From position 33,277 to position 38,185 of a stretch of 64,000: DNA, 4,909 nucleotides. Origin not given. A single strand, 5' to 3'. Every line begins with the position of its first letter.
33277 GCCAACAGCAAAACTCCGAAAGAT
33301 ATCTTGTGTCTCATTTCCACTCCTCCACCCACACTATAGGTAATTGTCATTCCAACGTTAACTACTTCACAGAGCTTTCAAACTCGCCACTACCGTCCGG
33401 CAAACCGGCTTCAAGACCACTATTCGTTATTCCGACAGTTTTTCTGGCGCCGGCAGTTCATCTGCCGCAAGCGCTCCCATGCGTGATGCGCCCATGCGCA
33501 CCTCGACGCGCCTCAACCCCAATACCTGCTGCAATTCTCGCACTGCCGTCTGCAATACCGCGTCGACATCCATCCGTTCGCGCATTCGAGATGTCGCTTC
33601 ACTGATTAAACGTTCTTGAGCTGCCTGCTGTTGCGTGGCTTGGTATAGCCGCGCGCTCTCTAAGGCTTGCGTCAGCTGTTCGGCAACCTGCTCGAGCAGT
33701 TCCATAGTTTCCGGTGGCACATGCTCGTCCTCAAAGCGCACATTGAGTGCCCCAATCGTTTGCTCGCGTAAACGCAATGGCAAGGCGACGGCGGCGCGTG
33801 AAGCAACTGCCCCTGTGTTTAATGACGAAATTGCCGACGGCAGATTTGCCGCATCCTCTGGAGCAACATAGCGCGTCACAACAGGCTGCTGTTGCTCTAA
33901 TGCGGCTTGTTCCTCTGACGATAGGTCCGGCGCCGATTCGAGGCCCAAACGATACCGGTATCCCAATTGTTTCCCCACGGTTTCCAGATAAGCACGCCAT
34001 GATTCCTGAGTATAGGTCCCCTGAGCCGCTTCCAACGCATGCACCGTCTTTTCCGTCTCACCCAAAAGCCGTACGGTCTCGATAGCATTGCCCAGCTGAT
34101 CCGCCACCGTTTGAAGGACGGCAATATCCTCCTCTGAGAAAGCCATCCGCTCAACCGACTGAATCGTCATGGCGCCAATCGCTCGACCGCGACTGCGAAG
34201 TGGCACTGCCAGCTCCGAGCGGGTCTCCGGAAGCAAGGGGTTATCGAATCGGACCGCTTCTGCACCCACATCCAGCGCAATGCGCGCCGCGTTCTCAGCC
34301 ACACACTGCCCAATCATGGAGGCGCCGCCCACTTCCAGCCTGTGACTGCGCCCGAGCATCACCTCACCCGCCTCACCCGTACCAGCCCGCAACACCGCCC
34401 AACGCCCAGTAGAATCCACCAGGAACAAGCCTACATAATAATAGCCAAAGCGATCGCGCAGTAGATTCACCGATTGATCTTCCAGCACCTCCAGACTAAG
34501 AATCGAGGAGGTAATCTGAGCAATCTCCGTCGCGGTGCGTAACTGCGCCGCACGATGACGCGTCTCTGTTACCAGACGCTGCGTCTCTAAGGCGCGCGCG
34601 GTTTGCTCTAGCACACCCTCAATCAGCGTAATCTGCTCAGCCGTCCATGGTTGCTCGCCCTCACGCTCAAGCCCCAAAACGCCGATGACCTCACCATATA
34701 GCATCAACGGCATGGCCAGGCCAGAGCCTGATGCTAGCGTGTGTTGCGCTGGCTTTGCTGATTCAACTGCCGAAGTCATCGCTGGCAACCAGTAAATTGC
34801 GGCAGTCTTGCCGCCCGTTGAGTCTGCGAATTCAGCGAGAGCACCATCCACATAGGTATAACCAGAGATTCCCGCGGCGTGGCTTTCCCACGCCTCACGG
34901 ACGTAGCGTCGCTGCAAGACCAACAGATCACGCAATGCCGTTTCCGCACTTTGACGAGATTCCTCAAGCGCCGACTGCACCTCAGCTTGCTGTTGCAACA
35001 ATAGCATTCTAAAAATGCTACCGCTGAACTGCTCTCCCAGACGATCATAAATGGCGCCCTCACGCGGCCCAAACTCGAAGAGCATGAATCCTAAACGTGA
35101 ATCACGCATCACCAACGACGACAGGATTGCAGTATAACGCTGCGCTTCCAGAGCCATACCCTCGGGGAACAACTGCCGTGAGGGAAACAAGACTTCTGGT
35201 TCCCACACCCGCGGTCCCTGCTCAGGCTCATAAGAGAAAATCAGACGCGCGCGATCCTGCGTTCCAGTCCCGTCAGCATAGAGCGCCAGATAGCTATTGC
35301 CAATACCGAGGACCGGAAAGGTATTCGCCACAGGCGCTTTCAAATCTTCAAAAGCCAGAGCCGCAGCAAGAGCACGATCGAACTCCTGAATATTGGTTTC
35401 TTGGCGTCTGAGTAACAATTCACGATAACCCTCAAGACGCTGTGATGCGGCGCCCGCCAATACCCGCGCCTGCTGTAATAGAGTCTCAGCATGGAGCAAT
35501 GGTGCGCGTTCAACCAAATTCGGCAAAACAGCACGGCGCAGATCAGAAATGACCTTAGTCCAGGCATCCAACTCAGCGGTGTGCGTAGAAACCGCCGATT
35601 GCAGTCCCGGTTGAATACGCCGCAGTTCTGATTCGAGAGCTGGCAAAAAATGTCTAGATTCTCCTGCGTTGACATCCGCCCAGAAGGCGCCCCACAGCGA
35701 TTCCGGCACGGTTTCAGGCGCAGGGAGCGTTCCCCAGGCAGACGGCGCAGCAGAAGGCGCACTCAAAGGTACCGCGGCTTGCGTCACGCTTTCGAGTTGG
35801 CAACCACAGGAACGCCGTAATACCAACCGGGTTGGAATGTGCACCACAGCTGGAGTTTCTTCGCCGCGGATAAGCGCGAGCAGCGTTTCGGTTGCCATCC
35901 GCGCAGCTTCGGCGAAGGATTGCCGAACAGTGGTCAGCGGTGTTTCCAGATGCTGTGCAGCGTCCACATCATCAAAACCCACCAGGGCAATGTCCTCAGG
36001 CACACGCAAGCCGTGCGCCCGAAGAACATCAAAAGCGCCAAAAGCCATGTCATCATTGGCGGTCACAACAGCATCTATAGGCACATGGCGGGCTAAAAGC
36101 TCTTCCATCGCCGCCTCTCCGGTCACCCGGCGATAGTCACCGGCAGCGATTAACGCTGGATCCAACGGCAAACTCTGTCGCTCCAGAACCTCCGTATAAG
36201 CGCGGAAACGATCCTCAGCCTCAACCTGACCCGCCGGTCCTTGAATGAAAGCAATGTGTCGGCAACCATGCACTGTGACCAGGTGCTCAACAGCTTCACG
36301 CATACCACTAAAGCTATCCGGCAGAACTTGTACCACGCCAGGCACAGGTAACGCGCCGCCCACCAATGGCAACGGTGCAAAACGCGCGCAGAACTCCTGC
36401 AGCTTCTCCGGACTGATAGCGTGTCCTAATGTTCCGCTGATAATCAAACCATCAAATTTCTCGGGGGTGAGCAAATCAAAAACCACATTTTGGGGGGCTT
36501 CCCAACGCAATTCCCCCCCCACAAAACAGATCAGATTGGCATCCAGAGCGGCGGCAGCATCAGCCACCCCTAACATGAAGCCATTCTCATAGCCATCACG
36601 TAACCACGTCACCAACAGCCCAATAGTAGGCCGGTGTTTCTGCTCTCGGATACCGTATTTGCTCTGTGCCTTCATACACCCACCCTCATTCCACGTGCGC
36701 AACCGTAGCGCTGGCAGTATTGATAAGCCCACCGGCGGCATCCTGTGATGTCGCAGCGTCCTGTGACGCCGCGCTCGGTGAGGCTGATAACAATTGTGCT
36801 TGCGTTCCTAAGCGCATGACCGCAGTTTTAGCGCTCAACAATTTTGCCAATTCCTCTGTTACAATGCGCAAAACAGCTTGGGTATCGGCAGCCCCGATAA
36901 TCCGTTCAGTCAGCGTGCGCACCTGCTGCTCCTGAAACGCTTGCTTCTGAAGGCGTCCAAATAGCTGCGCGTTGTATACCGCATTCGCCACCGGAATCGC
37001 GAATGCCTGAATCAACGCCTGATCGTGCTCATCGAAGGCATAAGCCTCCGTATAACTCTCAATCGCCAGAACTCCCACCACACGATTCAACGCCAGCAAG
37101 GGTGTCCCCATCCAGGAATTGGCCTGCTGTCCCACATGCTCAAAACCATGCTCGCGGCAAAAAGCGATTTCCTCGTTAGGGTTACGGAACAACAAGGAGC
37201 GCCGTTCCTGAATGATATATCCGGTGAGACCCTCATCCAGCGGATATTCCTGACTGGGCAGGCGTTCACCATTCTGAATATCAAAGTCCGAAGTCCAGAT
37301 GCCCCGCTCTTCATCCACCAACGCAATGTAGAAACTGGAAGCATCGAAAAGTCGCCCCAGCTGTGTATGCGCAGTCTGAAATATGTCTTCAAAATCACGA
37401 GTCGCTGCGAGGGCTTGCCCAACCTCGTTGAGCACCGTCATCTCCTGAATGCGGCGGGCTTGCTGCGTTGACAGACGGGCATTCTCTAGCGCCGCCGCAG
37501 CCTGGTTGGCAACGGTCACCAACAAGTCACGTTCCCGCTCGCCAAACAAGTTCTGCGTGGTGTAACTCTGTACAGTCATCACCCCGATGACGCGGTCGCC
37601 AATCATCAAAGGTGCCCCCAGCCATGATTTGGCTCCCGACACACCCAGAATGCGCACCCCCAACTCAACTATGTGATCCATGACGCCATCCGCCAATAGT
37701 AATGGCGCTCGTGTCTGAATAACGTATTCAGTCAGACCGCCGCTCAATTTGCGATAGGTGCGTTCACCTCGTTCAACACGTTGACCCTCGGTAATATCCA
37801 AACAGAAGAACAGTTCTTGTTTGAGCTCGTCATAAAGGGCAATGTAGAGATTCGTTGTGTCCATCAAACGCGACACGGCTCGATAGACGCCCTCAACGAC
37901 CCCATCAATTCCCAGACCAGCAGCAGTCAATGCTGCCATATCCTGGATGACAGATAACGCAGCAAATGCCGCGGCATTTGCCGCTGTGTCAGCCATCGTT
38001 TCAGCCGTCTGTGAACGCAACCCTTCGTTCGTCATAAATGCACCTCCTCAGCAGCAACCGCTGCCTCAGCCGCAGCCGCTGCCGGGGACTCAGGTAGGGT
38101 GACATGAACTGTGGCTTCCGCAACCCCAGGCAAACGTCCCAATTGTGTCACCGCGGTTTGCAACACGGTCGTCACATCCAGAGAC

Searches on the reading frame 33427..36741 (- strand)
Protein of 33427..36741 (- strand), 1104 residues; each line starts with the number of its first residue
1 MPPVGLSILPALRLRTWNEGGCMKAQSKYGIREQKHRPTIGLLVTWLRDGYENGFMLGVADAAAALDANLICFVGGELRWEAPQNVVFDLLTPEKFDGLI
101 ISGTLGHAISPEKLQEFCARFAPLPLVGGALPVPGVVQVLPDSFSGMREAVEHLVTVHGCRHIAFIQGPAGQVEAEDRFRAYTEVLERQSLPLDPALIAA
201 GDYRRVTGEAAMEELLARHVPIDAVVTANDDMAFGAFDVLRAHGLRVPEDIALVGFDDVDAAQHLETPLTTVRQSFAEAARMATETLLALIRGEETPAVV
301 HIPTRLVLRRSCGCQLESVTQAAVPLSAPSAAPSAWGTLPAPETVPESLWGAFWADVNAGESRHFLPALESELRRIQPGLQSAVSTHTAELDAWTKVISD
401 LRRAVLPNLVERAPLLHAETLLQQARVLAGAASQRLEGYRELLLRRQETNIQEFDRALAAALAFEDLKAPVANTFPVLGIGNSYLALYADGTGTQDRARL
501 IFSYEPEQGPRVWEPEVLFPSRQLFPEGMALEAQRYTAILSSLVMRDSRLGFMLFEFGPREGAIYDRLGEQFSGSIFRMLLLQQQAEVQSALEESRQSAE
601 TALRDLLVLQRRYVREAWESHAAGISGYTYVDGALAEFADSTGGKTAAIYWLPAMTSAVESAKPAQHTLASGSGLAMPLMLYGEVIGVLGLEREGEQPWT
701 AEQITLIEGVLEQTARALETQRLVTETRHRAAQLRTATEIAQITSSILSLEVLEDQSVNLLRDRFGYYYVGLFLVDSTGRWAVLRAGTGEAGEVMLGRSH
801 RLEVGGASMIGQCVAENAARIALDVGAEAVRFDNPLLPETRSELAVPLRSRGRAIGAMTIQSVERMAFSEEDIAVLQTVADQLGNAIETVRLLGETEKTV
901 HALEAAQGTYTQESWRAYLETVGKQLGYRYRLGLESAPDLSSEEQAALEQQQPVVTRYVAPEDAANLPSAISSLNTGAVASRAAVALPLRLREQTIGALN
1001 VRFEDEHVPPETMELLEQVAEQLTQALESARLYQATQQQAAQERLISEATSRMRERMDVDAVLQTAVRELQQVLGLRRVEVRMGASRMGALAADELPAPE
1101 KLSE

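Call 34: search_protein_families(library=pfam, proteins=[window:33427-36741:-], max_evalue=0.001)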
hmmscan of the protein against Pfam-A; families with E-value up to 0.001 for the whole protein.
window:33427-36741:- (1104 aa): 6 families
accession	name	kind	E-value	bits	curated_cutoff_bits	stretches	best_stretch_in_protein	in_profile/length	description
PF13377.12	Peripla_BP_3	-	6.4e-32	111.4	26.5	1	152-312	2-167/167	Periplasmic binding protein-like domain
PF13185.12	GAF_2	-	9.4e-30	104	28.6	3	749-888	3-136/136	GAF domain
PF01590.32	GAF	-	4.8e-28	98.8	22.4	3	755-887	7-133/133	GAF domain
PF13492.12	GAF_3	-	3.7e-19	69.9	27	2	757-888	9-128/129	GAF domain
PF00532.27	Peripla_BP_1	-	3.5e-18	66.5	22.2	1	38-307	2-278/281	Periplasmic binding proteins and sugar binding domain of LacI family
PF13407.12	Peripla_BP_4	-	3.7e-13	50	35.1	1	40-295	1-258/258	Periplasmic binding protein domain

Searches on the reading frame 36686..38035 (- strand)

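Call 34: search_protein_families(library=pfam, proteins=[window:36686-38035:-], max_evalue=0.001)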
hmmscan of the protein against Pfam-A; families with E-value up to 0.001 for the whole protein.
window:36686-38035:- (449 aa): 3 families
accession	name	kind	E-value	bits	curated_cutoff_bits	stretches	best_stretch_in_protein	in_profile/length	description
PF13185.12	GAF_2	-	4e-33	114.9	28.6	2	212-352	1-134/136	GAF domain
PF01590.32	GAF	-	7.3e-31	107.9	22.4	2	52-183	11-133/133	GAF domain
PF13492.12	GAF_3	-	3.8e-20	73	27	2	214-354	1-128/129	GAF domain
